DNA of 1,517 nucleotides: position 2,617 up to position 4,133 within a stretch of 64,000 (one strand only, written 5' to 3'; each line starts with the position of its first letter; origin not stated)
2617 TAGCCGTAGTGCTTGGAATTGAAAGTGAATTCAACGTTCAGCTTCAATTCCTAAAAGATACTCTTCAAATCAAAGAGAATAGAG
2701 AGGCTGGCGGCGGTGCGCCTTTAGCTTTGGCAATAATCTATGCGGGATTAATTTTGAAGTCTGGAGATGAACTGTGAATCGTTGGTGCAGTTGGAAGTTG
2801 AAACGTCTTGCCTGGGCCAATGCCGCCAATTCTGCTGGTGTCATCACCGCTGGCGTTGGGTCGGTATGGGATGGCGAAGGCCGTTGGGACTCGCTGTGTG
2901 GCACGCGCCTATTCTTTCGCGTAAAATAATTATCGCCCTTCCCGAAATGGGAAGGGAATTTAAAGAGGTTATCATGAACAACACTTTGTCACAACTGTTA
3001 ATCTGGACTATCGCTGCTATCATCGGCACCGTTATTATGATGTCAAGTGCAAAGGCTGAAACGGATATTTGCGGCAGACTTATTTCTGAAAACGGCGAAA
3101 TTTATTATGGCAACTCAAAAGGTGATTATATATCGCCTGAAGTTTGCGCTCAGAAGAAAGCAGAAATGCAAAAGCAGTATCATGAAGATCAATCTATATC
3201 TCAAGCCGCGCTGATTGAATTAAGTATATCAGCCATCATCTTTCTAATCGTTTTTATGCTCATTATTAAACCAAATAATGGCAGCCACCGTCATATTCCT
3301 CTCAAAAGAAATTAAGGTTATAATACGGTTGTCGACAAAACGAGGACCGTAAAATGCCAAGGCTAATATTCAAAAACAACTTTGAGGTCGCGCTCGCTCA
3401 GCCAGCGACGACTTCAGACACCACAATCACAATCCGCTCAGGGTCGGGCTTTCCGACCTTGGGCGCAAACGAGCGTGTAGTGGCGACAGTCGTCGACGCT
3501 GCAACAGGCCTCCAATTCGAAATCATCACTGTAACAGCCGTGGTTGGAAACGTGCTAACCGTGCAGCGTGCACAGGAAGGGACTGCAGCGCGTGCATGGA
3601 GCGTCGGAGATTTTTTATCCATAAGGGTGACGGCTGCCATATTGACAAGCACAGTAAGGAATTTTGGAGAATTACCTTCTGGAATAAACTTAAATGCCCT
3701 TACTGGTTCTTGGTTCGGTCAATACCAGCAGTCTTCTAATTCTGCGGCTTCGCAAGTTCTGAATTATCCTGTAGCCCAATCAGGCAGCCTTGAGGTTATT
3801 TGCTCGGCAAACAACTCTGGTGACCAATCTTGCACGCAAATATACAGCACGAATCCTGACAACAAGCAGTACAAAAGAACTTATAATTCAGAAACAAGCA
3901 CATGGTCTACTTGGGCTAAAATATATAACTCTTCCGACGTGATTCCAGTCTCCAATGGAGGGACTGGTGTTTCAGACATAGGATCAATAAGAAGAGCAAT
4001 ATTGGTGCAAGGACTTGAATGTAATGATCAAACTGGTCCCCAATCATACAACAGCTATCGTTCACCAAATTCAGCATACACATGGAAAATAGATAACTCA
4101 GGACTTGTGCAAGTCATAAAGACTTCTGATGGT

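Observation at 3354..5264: Tail-fibre-like gene displaced from the structural module onto the opposite strand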

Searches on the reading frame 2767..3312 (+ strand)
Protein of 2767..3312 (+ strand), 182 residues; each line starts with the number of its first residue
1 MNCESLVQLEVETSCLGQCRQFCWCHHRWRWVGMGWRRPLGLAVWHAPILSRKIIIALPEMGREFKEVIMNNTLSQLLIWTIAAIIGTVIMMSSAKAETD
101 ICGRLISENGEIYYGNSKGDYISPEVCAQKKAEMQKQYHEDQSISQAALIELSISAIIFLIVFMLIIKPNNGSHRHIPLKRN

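Call 29: search_protein_families(library=phrogs, proteins=[window:2767-3312:+], max_evalue=0.001)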
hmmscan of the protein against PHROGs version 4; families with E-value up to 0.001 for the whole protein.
window:2767-3312:+ (182 aa): 0 families

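Call 60: search_protein_families(library=ncbifam, proteins=[window:2767-3312:+], max_evalue=0.01)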
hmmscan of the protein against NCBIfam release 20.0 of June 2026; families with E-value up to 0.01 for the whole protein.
window:2767-3312:+ (182 aa): 0 families

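Call 63: search_protein_families(library=pfam, proteins=[window:2767-3312:+], max_evalue=0.01)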
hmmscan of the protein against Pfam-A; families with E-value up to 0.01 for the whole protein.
window:2767-3312:+ (182 aa): 0 families

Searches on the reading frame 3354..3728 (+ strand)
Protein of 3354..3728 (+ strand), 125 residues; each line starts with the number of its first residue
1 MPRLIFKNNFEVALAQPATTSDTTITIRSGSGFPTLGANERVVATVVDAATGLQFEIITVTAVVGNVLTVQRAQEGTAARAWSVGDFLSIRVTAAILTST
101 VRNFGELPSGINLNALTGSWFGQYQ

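Call 54: find_related_loci(query=window:3354-3728:+, collection=viral_contigs, flank=6000)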
Query window:3354-3728:+ (125 aa) in viral_contigs; peptide patterns used: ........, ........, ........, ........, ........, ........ (x = any residue, [..] = any of these).
65 stretches matched a pattern; 49 encode a relative of the query (tblastn E <= 1e-3); 48 distinct loci.
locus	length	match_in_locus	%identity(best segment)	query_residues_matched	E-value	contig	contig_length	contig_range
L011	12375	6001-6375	90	1-125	1e-66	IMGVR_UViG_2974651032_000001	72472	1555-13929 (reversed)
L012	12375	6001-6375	90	1-125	2e-66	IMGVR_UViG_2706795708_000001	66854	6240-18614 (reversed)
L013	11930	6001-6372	88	1-124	4e-63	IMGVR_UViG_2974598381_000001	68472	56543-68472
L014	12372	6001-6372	89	1-124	3e-70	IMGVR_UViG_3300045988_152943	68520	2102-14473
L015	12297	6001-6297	45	1-97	4e-19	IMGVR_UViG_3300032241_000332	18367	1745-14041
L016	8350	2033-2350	42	1-104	9e-19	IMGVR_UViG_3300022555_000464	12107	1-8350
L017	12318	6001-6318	42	1-104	9e-19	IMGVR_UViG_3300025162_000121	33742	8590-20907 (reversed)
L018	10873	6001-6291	43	4-97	3e-18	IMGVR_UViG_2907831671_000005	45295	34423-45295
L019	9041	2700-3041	43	1-114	8e-17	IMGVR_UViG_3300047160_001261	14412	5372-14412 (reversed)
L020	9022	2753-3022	42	1-88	6e-16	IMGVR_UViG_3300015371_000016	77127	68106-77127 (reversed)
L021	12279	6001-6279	44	6-98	8e-16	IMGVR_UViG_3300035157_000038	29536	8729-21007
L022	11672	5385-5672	38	1-97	5e-15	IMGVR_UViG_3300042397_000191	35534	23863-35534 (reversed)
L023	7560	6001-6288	38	1-97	5e-15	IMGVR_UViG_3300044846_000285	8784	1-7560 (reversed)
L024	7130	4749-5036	38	1-97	5e-15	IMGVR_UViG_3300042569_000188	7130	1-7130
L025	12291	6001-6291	44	1-98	4e-15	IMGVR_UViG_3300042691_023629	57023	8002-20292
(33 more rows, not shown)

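Call 55: search_dna_similar(query=window:3354-3668:+, collection=phages, mode=protein, max_rows=60, rows=spread, max_evalue=0.001)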
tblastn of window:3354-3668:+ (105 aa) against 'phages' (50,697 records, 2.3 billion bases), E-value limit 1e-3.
Records with a match: 124; places in all: 174; records where one place covers at least 80% of the query: 121.
Best place of each record, by identity: 95-99% 1; 90-95% 22; 80-90% 6; <60% 95.
By first word of the organism name: Ralstonia 31; Escherichia 28; Pseudomonas 18; Burkholderia 10; Yersinia 5; Erwinia 4; Xanthomonas 4; Klebsiella 3; Microcystis 2; Pantoea 2; and 13 more.
By host as written in the record: Escherichia coli 13; - 13; Pseudomonas aeruginosa 7; Ralstonia pseudosolanacearum 6; Escherichia coli O157:H7 5; Ralstonia solanacearum 5; Yersinia enterocolitica 5; Ralstonia pseudosolanacearum I-31 (MT043) 5; and 42 more.
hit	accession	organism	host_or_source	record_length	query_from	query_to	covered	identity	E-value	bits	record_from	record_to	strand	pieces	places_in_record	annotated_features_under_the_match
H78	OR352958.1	Escherichia phage AV128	Escherichia coli ESBL120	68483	1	105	100%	97.1%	1e-60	204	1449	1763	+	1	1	tail fiber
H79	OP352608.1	Escherichia phage vB_EcoM_SP13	Escherichia sp.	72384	1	105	100%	93.3%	3e-57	194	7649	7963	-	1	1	endo-N-acetylneuraminidase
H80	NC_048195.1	Escherichia phage vB_EcoM_WFC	Escherichia coli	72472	1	105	100%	91.4%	2e-50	175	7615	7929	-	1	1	tail fiber protein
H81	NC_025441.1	Escherichia phage ECML-117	Escherichia coli O157:H7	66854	1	105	100%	91.4%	3e-50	174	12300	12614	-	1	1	tail fiber protein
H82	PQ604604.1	Escherichia phage ECP_WGS_SA1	Escherichia coli SA02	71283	1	105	100%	91.4%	4e-50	174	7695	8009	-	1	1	record has no annotation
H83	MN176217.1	Escherichia phage vB_Eco4M-7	Escherichia sp.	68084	1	105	100%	91.4%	5e-50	174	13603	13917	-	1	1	tail fiber protein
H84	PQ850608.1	Escherichia phage HermannAdler_Bas98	Escherichia coli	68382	1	105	100%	90.5%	3e-55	189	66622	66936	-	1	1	tail fiber protein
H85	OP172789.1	Escherichia phage ECO71P1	Shigella flexneri DO71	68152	1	105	100%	90.5%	2e-49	172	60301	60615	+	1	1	hypothetical protein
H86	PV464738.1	Escherichia phage RCIP0319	Escherichia coli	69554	1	105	100%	90.5%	3e-49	172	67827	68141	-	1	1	hypothetical protein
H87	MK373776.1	Escherichia phage vB_EcoM_WFH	-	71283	1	105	100%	90.5%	5e-49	171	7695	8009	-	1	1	hypothetical protein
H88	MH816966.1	Escherichia phage FEC19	Escherichia coli O157:H7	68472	1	105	100%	90.5%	8e-49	170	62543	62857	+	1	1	tail fiber protein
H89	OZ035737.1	Wifcevirus WFH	-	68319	1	105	100%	89.5%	7e-49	171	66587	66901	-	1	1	record has no annotation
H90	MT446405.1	Escherichia virus TH32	Escherichia coli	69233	1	105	100%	89.5%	7e-49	171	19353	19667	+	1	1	record has no annotation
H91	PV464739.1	Escherichia phage RCIP0363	Escherichia coli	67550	1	105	100%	87.6%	8e-47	164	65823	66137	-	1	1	hypothetical protein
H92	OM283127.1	Burkholderia phage JC1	Burkholderia cenocepacia Van1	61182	4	103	95%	42.2%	2e-11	64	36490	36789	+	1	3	tail fiber protein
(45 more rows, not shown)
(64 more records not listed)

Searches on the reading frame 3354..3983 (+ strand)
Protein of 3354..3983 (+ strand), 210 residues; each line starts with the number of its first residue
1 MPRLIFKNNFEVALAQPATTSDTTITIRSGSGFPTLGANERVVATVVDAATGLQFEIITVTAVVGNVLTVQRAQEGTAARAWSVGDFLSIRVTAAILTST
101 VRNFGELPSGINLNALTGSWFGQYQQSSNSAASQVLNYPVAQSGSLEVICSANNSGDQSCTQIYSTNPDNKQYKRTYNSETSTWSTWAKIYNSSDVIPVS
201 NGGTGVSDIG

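Call 67: find_homologous_proteins(query=window:3354-3983:+, max_evalue=0.00001)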
Query window:3354-3983:+ (210 aa): 9 proteins with E <= 0.00001 among 487 candidates.
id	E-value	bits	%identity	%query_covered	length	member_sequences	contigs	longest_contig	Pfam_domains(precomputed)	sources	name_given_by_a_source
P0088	2.0e-89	317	73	100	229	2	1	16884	-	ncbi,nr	ncbi:TPA: hypothetical protein L2Z78_004939, partial [Escherichia coli]|nr:hypothetical protein [Esc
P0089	7.0e-89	315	73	100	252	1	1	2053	-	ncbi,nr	ncbi:hypothetical protein D7012_005171, partial [Escherichia coli]|nr:hypothetical protein [Escheric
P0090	1.3e-85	304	73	100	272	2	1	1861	-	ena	-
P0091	3.6e-61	224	66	80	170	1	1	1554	-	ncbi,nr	ncbi:hypothetical protein BOU83_005090, partial [Escherichia coli]|nr:hypothetical protein [Escheric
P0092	7.6e-51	191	75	62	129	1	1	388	-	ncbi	ncbi:pyocin knob domain-containing protein, partial [Escherichia coli]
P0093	2.6e-10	59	51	32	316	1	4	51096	PF21939.2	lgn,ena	-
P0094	6.5e-10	57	46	47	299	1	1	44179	PF21882.3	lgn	-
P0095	5.4e-7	48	34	64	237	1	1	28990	-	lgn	-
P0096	1.5e-6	46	43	39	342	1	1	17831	-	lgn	-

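Call 75: predict_structure(alignment_id=A3)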
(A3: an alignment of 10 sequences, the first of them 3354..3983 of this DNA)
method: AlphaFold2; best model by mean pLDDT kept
length: 210 residues; sequences in the alignment: 10
mean_pLDDT: 57.4   pTM: 0.39
mean pLDDT of the five models: 57.4, 55.4, 54.3, 52.6, 49.7
residues with pLDDT >= 90: 0; 70-90: 62; 50-70: 70; < 50: 78
segments of 3 or more residues with pLDDT < 50: 74-85, 92-100, 103-142, 197-210
pLDDT, mean of each block of 10 residues (from residue 1): 52 71 77 70 66 67 84 50 49 48 46 33 29 28 62 68 68 75 72 52 37
secondary structure, 60 per line:
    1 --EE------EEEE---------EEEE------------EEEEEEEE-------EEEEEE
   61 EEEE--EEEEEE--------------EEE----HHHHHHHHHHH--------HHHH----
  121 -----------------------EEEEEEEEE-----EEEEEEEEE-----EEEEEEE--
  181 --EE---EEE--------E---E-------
elements in order: E11-14 E24-27 E40-47 E55-64 E67-72 E87-89 H94-104 H113-116 E144-152 E158-166 E172-178 E188-190
